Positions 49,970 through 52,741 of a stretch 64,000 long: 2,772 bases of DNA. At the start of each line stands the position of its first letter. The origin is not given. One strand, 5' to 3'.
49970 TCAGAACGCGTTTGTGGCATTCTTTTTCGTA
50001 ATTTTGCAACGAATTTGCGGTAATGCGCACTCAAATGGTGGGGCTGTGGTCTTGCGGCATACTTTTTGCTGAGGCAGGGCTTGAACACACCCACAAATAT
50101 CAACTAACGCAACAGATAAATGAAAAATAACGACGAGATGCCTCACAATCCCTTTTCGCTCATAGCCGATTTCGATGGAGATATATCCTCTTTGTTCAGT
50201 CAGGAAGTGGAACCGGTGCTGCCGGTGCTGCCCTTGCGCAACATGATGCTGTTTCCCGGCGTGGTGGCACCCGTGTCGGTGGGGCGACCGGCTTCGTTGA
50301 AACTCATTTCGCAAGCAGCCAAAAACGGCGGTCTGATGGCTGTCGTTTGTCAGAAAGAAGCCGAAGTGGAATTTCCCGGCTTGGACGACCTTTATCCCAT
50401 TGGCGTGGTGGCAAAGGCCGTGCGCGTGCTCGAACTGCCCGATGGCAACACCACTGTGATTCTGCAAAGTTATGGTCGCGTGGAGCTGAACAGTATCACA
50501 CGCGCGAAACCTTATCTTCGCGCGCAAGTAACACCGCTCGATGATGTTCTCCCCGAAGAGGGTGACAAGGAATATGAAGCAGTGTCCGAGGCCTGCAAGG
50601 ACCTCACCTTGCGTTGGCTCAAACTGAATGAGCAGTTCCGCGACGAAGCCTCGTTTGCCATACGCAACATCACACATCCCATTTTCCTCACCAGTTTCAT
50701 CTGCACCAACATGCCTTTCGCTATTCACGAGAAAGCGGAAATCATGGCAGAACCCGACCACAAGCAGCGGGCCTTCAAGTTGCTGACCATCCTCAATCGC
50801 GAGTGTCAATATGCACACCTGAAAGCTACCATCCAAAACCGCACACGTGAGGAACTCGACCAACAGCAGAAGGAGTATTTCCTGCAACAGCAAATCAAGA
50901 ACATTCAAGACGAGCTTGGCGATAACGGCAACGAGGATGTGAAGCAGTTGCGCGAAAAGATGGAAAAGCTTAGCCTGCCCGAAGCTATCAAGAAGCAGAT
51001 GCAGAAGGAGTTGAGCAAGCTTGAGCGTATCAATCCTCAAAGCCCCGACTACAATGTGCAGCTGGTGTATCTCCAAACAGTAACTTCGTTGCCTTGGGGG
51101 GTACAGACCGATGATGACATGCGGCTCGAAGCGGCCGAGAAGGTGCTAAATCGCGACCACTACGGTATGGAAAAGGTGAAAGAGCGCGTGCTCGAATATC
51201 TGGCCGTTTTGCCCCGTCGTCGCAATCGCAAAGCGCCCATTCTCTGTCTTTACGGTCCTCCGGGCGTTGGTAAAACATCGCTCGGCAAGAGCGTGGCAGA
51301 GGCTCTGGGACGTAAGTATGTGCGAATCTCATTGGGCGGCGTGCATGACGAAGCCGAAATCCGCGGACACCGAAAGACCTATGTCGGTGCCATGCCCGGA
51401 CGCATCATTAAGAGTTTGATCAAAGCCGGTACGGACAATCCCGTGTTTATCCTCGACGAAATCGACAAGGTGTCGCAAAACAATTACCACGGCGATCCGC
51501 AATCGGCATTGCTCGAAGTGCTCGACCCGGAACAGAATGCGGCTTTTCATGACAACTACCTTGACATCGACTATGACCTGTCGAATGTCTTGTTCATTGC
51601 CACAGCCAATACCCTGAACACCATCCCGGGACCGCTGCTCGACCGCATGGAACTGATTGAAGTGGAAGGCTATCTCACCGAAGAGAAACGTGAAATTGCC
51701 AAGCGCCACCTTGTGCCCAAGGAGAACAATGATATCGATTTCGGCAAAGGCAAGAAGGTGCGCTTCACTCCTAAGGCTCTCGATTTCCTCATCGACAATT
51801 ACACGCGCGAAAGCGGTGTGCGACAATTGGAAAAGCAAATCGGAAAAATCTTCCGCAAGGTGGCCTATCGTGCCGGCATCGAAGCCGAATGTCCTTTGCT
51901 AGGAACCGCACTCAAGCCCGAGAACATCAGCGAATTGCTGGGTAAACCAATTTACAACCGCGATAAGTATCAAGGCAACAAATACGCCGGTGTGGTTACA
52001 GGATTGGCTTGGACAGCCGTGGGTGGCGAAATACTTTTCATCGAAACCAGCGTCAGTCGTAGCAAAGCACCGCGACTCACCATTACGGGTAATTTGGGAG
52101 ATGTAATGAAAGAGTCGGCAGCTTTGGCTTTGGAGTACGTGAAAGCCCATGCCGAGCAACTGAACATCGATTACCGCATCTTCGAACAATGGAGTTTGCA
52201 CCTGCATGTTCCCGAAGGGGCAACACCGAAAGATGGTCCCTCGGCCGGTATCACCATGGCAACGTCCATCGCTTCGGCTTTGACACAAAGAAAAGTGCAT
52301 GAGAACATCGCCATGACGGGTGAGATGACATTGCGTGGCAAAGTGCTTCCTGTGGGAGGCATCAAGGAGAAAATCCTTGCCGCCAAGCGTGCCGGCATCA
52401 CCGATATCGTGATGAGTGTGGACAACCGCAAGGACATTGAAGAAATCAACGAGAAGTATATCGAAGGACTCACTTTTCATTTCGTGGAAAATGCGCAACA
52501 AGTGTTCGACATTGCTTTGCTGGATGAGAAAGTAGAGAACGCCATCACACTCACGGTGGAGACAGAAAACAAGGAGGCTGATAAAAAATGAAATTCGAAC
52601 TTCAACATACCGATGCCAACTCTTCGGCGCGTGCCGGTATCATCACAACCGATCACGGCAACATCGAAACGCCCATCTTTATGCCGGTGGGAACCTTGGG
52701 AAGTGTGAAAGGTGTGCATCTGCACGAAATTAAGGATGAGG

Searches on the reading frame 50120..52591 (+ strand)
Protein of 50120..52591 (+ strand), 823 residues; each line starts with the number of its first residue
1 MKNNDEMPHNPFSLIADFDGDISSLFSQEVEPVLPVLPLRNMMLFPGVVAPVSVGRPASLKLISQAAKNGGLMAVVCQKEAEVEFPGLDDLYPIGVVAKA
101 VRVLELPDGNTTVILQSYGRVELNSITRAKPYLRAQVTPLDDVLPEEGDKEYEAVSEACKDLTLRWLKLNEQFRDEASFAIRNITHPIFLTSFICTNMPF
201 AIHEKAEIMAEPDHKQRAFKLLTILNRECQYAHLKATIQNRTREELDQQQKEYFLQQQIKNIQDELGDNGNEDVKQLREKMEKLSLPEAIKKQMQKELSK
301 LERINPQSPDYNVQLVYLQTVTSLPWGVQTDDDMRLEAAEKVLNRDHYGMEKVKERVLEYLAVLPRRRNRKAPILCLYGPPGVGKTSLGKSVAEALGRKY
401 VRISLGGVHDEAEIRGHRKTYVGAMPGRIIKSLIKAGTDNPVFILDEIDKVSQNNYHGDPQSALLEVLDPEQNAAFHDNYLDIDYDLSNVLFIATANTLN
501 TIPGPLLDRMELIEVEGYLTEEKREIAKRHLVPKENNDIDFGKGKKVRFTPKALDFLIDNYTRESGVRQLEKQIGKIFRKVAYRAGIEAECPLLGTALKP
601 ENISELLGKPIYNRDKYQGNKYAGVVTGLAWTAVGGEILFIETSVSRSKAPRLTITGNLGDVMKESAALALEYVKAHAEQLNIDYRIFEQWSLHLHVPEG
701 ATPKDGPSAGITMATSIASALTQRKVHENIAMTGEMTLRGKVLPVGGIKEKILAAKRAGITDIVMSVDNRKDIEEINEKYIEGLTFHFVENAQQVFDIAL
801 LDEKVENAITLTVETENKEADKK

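Call 16: find_related_loci(query=window:50120-52591:+, collection=genome_contigs, flank=500)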
Query window:50120-52591:+ (823 aa) in genome_contigs; peptide patterns used: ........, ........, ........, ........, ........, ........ (x = any residue, [..] = any of these).
599 stretches matched a pattern (row limit reached: there are more); 466 encode a relative of the query (tblastn E <= 1e-3); the best 80 are kept; 80 distinct loci.
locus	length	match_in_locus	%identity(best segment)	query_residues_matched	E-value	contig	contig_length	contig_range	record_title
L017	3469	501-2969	94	1-823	0e+0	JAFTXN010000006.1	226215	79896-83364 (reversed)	MAG: Bacteroidaceae bacterium isolate RGIG4240 Roe_deer_Colon-4__c2016, whole genome shotgun sequence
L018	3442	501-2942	73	6-818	0e+0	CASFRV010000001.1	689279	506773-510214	uncultured Bacteroidales bacterium isolate B53_L1_309309_idba_bin.126 genome assembly, contig: B53_L1_309309_idba_bin.12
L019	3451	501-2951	73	3-818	0e+0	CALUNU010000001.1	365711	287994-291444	MAG: uncultured Alloprevotella sp. isolate BRZ_LB__bin49 genome assembly, contig: BRZ_LB__NODE_5_length_365711_cov_30.82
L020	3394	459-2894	74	5-816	0e+0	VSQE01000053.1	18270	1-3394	MAG: Prevotellamassilia sp. isolate SC1164_S17_bin.5 SC1164_S17_SC1164_S17_bin.5_contig_53, whole genome shotgun sequenc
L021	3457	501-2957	72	1-819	0e+0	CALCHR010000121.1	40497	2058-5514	MAG TPA_asm: uncultured Bacteroidales bacterium isolate SRR6425778_bin.38_CONCOCT_v1.1_MAG genome assembly, contig: ERZ1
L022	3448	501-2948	71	3-819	0e+0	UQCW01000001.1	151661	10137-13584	uncultured Prevotella sp. isolate UMGS156 genome assembly, contig: NODE_20_length_151661_cov_7.859319, whole genome shot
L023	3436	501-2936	71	3-814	0e+0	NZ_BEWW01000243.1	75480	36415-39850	Prevotella sp. MGM2 Contig243, whole genome shotgun sequence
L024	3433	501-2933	69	11-823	0e+0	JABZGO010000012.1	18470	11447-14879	MAG: Alloprevotella tannerae isolate JCVI_16_bin.13 NODE_12_length_18470_cov_2.840646, whole genome shotgun sequence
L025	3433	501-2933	70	1-811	0e+0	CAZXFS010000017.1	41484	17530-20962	MAG TPA_asm: uncultured Prevotellamassilia sp. isolate SRP222552_co1_119 genome assembly, contig: NODE_208_length_41484_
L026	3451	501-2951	69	3-817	0e+0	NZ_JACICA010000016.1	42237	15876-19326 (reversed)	Alloprevotella rava strain DSM 22548 Ga0373290_16, whole genome shotgun sequence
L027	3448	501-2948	69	3-818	0e+0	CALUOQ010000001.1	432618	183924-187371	MAG: uncultured Alloprevotella sp. isolate BRZ_MQ__bin58 genome assembly, contig: BRZ_MQ__NODE_8_length_432618_cov_18.52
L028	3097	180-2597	68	8-814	0e+0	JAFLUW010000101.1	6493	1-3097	MAG: Prevotellaceae bacterium isolate HAN089 Seq101, whole genome shotgun sequence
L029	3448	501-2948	67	1-813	0e+0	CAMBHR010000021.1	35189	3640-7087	MAG: uncultured bacterium isolate SRR17382106_bin.15_metaWRAP_v1.3_MAG genome assembly, contig: ERZ10544639.588, whole g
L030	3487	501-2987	65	1-823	0e+0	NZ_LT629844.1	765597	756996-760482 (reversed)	Prevotellamassilia timonensis strain Marseille-P2831T, whole genome shotgun sequence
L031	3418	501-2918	67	9-814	0e+0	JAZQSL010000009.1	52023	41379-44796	MAG: Alloprevotella sp. isolate T1900045206_TC20190202.MAGScoT_cleanbin_000005 SGB_5335_k141_1009130, whole genome shotg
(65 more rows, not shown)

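Call 55: search_protein_families(library=pfam, proteins=[window:50120-52591:+], max_evalue=0.00001)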
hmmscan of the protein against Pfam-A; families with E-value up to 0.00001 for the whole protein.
window:50120-52591:+ (823 aa): 7 families
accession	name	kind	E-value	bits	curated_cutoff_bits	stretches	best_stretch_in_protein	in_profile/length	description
PF05362.19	Lon_C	-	4.6e-80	268.4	21.1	1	599-801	3-204/205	Lon protease (S16) C-terminal proteolytic domain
PF02190.22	LON_substr_bdg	-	2.7e-44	151.9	28.7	1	33-227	1-200/200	ATP-dependent protease La (LON) substrate-binding domain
PF00004.35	AAA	-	8.4e-26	91.4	21.2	1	375-512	1-125/131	ATPase family associated with various cellular activities (AAA)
PF22667.2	Lon_lid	-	1.3e-16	60.4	27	1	544-584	7-47/57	Lon protease AAA+ ATPase lid domain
PF07728.20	AAA_5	-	6.7e-09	36.3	22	1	375-500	2-125/139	AAA domain (dynein-related subfamily)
PF13541.12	ChlI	-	1.6e-07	31.7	27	1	642-769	2-121/121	Subunit ChlI of Mg-chelatase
PF13191.12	AAA_16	-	6.8e-06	27.1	32.6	0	364-412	15-63/167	AAA ATPase domain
